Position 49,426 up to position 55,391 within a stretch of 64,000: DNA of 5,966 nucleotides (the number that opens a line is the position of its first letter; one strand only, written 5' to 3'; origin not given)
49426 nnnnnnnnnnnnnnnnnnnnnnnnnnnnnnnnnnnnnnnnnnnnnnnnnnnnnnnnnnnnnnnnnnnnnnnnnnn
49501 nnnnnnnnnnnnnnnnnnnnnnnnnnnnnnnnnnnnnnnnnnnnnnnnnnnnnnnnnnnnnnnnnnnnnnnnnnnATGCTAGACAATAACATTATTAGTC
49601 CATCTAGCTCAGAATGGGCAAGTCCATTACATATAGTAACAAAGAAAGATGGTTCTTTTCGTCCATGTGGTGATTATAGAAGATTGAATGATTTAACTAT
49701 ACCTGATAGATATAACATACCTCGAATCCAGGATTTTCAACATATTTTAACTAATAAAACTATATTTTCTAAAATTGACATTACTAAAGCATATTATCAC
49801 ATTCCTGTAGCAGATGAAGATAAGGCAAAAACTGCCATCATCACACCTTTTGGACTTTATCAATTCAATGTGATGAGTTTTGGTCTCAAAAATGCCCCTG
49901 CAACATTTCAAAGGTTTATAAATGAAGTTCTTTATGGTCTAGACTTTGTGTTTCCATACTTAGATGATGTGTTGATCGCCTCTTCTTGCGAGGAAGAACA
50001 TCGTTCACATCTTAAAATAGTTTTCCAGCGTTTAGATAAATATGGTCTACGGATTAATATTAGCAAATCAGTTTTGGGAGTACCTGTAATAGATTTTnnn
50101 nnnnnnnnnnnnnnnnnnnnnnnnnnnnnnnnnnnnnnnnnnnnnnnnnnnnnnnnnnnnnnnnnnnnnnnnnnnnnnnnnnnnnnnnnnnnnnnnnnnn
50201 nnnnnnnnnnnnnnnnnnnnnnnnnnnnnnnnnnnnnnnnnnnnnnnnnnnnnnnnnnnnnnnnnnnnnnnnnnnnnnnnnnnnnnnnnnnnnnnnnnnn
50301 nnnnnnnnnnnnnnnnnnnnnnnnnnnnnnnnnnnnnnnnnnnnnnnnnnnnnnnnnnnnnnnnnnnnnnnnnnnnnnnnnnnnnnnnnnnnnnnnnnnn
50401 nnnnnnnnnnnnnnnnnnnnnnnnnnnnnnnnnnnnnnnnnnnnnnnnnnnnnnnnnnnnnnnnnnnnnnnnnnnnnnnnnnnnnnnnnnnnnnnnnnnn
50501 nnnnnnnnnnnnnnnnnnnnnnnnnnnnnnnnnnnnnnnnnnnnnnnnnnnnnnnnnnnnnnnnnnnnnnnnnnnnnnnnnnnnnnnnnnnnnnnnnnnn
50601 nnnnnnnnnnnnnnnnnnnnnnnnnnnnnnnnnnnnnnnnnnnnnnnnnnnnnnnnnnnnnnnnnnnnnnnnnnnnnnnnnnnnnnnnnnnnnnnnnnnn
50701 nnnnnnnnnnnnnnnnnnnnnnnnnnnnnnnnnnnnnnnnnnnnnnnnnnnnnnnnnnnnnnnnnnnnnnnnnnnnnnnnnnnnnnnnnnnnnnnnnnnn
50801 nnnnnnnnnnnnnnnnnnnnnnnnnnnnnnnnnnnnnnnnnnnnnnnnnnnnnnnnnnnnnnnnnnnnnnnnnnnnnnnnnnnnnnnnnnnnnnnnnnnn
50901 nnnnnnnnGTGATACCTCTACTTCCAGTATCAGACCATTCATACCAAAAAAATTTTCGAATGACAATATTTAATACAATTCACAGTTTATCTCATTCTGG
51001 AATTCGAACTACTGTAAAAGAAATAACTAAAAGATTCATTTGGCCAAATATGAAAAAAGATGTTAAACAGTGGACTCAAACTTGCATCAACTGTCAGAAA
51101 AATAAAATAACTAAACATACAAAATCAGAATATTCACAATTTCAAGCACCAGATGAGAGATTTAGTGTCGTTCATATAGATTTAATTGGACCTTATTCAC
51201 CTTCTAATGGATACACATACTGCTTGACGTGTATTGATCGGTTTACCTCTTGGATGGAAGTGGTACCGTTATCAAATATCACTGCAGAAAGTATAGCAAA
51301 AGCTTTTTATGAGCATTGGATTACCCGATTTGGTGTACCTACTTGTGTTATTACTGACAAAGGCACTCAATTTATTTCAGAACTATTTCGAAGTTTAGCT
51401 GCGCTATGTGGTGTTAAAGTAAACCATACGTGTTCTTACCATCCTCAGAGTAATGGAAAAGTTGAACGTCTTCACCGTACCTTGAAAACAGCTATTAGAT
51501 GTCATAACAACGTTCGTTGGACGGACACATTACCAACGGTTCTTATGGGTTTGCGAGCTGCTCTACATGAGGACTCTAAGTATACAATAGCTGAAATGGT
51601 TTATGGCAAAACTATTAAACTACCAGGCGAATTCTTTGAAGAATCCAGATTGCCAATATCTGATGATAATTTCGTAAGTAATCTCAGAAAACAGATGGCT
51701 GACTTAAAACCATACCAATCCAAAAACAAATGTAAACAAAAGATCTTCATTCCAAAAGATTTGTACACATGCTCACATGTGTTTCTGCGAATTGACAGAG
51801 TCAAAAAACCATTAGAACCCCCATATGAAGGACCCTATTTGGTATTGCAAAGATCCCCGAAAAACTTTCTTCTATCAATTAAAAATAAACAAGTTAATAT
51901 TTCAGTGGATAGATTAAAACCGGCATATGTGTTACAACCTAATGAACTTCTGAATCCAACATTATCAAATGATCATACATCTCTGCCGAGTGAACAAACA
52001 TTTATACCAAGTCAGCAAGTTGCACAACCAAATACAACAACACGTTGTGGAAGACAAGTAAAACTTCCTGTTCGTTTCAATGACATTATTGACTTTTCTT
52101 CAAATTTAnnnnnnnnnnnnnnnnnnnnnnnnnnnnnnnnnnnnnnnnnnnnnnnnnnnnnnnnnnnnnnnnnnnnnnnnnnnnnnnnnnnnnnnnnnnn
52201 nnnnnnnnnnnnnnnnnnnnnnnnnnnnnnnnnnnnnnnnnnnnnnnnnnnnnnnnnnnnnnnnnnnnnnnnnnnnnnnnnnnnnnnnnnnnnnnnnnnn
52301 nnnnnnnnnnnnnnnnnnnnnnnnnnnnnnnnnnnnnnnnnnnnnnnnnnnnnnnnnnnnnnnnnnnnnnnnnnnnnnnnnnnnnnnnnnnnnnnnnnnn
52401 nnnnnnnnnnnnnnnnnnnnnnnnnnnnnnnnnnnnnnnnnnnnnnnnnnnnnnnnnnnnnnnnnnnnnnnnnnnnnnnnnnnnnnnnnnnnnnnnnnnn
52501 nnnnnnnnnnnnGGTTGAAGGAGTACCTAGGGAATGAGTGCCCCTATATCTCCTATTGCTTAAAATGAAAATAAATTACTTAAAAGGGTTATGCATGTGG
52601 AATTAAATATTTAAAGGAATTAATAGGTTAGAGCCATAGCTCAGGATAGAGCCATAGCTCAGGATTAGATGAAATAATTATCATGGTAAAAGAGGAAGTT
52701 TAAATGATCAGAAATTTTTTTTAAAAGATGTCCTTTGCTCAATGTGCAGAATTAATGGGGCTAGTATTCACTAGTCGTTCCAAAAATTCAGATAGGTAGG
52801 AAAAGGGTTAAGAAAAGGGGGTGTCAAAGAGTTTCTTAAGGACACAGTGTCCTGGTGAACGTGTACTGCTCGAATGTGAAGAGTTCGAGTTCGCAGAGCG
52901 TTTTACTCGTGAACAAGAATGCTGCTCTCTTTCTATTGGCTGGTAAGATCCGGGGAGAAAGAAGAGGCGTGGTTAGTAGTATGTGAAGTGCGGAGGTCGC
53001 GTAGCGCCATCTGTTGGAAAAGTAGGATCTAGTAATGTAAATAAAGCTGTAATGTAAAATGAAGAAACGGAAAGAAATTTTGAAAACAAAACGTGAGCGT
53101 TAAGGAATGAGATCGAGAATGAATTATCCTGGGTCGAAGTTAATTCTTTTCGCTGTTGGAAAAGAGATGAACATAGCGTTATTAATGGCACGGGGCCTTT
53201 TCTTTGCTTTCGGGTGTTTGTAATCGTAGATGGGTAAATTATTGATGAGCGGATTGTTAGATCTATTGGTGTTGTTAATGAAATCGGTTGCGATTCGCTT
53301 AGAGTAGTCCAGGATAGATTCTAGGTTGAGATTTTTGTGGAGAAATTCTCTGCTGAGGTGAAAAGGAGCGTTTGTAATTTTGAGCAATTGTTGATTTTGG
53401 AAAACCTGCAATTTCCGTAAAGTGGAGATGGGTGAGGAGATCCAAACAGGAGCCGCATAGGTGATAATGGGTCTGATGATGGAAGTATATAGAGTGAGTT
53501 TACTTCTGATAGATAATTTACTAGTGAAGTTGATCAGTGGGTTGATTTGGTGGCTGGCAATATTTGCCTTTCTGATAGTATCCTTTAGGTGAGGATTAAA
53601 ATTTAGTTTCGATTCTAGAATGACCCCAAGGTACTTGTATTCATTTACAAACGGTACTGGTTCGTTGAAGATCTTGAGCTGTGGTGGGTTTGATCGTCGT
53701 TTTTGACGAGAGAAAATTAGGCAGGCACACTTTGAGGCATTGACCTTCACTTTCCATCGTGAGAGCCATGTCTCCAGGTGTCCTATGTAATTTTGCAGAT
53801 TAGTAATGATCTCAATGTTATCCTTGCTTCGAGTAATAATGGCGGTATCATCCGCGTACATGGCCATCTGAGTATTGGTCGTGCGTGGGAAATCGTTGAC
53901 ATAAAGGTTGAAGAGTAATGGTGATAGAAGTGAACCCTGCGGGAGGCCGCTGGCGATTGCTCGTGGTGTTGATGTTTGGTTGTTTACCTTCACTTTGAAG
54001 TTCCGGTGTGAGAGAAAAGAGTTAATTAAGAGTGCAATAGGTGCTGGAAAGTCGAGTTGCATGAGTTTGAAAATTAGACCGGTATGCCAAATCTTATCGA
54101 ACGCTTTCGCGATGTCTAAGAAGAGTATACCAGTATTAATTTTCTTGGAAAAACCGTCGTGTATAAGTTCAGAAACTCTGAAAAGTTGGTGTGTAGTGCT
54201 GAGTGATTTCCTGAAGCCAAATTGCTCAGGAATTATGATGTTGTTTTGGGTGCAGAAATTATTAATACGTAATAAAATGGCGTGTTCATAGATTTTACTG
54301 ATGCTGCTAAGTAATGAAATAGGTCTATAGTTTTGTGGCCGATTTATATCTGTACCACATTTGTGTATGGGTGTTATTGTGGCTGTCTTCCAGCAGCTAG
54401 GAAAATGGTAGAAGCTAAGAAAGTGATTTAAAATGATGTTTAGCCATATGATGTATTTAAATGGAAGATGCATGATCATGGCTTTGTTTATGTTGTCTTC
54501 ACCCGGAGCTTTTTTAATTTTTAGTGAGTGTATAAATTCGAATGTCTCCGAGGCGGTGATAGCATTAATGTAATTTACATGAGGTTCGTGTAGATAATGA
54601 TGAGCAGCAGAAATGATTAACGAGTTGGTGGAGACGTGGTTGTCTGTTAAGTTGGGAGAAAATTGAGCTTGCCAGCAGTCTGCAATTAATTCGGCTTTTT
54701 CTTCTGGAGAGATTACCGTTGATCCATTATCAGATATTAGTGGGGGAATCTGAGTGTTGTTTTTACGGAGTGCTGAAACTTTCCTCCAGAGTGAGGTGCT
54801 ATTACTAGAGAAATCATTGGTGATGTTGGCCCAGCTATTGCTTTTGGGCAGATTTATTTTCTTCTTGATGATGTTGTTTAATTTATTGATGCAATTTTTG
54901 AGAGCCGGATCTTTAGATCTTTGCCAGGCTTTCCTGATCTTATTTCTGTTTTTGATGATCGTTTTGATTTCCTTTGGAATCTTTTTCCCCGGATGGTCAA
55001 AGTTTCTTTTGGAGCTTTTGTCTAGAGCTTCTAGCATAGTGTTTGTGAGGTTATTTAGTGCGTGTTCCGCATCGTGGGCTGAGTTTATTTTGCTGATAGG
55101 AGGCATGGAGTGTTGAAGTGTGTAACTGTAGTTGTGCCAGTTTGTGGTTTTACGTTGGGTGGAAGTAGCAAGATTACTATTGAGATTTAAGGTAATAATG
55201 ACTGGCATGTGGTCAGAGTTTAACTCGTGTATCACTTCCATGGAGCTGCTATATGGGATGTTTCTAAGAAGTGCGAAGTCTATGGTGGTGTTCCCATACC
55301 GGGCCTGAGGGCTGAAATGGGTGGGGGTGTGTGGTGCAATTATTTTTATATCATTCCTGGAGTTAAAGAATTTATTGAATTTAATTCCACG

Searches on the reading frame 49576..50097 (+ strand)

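Call 61: search_protein_families(library=pfam, proteins=[window:49576-50097:+], max_evalue=0.001)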
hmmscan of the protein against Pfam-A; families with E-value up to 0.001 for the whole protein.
window:49576-50097:+ (174 aa): 1 family
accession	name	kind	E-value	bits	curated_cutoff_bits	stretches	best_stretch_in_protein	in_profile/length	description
PF00078.32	RVT_1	-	1.1e-32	113.9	29.6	1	22-167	2-191/205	Reverse transcriptase (RNA-dependent DNA polymerase)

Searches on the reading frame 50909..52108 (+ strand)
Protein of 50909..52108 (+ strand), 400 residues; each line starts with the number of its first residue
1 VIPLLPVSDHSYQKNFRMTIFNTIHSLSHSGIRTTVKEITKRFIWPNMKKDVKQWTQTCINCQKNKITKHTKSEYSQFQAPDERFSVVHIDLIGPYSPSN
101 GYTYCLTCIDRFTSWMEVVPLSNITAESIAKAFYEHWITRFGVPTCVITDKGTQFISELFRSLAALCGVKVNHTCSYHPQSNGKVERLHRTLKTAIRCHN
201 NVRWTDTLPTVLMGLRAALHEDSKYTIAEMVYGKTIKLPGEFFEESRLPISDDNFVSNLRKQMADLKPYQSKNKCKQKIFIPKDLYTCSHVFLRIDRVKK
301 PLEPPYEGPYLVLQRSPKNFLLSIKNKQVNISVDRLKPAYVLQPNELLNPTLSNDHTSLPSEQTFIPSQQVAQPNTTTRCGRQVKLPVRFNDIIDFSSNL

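Call 61: search_protein_families(library=pfam, proteins=[window:50909-52108:+], max_evalue=0.001)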
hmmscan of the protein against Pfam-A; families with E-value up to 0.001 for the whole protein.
window:50909-52108:+ (400 aa): 5 families
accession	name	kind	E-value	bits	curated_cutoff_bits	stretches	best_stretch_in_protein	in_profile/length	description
PF17921.7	Integrase_H2C2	-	3.2e-17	62.8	25.5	1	14-67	3-58/59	Integrase zinc binding domain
PF00665.32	rve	-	2.4e-11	44.2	32.6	1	85-179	5-102/102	Integrase core domain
PF09337.16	zf-H2C2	-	4.1e-05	24.3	25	1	25-63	1-39/39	H2C2 zinc finger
PF13683.12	rve_3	-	0.00012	22.2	26.5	1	168-200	2-34/67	Integrase core domain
PF13610.12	DDE_Tnp_IS240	-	0.00014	22.4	27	1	109-217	24-131/139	DDE domain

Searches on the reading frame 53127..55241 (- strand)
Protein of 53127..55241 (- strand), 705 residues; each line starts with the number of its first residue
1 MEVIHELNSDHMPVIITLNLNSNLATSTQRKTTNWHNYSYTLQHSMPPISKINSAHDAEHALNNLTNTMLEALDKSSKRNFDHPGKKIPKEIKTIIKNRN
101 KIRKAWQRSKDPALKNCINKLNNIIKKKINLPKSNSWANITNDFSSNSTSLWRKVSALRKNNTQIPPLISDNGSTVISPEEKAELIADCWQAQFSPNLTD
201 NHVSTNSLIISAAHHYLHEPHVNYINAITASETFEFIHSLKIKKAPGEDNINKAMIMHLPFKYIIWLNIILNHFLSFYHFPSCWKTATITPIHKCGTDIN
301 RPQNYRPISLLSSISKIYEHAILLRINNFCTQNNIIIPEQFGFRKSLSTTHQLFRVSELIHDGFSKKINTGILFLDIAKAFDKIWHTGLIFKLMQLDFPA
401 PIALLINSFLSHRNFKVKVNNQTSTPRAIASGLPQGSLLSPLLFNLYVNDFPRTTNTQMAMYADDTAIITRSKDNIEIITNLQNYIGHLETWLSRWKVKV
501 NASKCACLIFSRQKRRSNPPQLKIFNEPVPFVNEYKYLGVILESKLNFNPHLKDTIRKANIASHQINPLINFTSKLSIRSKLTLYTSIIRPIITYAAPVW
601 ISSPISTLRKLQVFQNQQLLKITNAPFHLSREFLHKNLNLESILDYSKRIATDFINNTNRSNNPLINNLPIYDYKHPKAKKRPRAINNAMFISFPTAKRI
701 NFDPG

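Call 61: search_protein_families(library=pfam, proteins=[window:53127-55241:-], max_evalue=0.001)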
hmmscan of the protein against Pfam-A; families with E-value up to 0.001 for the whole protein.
window:53127-55241:- (705 aa): 1 family
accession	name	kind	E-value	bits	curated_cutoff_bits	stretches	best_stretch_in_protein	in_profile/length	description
PF00078.32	RVT_1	-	1.5e-42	146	29.6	1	302-541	6-204/205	Reverse transcriptase (RNA-dependent DNA polymerase)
